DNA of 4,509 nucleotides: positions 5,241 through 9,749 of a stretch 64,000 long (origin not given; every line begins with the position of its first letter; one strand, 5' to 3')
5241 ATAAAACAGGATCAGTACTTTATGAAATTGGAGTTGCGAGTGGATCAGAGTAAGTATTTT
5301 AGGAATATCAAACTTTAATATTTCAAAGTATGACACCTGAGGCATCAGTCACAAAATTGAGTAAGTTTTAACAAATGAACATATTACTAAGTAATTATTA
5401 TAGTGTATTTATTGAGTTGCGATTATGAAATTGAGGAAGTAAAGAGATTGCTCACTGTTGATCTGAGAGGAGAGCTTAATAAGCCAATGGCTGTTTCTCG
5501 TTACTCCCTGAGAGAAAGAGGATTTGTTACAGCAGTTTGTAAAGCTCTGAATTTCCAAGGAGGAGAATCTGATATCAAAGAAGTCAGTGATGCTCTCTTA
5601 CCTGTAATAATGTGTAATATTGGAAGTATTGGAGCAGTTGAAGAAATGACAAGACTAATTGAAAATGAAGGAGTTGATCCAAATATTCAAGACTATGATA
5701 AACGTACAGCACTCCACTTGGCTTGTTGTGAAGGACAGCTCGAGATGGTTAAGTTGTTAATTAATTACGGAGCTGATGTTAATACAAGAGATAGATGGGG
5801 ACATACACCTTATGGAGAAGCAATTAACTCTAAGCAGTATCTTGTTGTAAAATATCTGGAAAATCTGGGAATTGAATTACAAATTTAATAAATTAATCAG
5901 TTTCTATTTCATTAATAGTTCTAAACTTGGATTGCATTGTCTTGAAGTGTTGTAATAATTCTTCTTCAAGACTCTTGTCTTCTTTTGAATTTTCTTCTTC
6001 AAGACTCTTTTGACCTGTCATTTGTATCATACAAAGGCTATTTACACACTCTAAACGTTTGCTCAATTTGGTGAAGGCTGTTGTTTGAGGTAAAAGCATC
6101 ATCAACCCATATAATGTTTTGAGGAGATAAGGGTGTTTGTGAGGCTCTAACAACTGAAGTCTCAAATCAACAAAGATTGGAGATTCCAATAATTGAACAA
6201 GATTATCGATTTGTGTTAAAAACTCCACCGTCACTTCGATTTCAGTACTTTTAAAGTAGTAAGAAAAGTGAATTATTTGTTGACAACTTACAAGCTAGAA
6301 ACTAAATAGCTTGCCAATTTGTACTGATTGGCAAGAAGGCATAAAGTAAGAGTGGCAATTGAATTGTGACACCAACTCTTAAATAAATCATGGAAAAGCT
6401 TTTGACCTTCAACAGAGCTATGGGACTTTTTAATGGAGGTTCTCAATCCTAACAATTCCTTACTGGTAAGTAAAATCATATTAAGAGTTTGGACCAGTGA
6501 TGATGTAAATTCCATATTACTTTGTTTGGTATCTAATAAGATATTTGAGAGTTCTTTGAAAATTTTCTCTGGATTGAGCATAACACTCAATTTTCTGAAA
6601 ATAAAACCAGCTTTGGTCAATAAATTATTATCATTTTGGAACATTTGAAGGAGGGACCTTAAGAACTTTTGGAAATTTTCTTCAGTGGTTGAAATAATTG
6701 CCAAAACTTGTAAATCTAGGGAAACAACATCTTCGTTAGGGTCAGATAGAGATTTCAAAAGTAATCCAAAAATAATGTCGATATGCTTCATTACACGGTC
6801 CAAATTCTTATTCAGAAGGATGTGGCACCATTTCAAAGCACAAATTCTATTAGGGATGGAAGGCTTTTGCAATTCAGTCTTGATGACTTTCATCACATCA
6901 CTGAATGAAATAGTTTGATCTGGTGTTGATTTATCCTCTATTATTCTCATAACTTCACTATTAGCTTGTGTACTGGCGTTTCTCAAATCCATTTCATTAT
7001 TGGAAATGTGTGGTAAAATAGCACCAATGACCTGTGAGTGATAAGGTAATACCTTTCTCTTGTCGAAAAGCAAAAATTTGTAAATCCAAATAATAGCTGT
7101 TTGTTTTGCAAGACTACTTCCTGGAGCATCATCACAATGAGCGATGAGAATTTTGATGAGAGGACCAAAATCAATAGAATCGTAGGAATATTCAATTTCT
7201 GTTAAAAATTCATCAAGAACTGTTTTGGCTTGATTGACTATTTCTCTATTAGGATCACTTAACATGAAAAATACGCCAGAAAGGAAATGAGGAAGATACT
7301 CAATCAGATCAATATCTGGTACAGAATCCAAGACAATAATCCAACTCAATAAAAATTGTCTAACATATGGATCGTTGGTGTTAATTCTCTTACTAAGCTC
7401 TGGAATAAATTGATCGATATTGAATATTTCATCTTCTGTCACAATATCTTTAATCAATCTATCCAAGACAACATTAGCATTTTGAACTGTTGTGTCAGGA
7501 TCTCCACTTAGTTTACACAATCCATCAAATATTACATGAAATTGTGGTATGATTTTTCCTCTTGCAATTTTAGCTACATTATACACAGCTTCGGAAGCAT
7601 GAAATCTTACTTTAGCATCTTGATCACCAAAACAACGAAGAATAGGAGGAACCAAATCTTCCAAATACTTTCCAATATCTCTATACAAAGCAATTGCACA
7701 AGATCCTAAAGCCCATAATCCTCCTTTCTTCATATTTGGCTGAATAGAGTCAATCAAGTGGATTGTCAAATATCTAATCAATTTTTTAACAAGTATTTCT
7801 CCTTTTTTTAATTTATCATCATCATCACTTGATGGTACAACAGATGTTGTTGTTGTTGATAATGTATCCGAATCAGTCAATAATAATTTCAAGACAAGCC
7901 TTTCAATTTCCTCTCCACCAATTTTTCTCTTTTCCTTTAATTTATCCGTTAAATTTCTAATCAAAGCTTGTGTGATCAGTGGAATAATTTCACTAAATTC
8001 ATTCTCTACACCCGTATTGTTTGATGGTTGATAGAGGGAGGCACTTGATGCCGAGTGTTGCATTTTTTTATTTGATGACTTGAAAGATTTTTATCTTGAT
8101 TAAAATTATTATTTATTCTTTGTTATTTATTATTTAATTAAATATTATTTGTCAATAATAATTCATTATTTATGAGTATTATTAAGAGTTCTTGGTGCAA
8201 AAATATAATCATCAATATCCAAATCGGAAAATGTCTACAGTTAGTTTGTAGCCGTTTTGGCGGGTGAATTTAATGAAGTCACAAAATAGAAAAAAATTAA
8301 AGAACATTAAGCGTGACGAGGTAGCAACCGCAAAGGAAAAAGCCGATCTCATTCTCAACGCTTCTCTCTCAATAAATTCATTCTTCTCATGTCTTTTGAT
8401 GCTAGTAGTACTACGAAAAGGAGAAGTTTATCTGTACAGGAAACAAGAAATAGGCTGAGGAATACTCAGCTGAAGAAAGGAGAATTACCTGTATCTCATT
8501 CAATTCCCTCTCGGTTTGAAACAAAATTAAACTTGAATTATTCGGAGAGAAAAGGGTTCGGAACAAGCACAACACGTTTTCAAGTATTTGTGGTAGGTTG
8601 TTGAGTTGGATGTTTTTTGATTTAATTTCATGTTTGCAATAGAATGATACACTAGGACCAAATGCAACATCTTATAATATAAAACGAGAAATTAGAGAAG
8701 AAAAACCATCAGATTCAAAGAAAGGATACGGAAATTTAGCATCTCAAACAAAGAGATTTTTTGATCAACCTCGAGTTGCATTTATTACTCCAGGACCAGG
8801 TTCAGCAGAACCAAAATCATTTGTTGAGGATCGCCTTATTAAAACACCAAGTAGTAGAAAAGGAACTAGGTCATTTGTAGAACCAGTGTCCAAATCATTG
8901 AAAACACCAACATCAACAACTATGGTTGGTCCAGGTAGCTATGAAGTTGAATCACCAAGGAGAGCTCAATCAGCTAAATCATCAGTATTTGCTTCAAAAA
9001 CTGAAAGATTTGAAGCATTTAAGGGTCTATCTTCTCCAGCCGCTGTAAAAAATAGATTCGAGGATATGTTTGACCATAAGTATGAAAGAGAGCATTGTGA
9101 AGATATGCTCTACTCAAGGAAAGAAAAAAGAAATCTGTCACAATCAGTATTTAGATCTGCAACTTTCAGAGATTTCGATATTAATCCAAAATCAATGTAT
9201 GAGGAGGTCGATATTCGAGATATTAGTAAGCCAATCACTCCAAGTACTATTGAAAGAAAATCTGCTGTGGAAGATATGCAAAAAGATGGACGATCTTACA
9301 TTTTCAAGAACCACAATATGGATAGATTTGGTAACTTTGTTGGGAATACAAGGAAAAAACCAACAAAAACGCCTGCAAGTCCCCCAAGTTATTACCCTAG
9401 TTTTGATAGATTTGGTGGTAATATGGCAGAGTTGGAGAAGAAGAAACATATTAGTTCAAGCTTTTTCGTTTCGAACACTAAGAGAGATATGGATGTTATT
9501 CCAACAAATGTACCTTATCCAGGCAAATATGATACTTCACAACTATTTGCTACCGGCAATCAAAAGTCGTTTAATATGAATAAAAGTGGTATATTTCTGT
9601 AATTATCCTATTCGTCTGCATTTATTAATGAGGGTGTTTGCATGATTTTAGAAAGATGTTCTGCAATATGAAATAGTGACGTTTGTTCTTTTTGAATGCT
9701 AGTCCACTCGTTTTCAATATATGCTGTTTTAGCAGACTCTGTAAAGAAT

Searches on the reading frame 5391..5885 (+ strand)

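Call 68: search_protein_families(library=pfam, proteins=[window:5391-5885:+], max_evalue=0.01)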
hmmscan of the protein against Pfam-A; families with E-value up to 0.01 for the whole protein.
window:5391-5885:+ (165 aa): 5 families
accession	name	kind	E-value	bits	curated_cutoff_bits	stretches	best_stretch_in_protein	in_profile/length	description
PF12796.13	Ank_2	-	2.2e-15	57.4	27.3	1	84-163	11-86/90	Ankyrin repeats (3 copies)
PF00023.36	Ank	-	2.6e-14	53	21.1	1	104-135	2-33/33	Ankyrin repeat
PF13637.12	Ank_4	-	3.5e-13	49.8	22.7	2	83-124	10-50/50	Ankyrin repeats (many copies)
PF13857.12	Ank_5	-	1.6e-12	47.9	27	1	89-141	1-53/56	Ankyrin repeats (many copies)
PF13606.12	Ank_3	-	3.6e-08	33.4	22.3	1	104-132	2-30/30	Ankyrin repeat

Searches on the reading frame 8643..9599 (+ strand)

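Call 68: search_protein_families(library=pfam, proteins=[window:8643-9599:+], max_evalue=0.01)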
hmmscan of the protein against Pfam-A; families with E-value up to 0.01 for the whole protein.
window:8643-9599:+ (319 aa): 1 family
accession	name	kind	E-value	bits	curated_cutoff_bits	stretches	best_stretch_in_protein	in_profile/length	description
PF07004.17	SHIPPO-rpt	-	0.0025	19.3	20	0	95-123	2-33/33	Sperm-tail PG-rich repeat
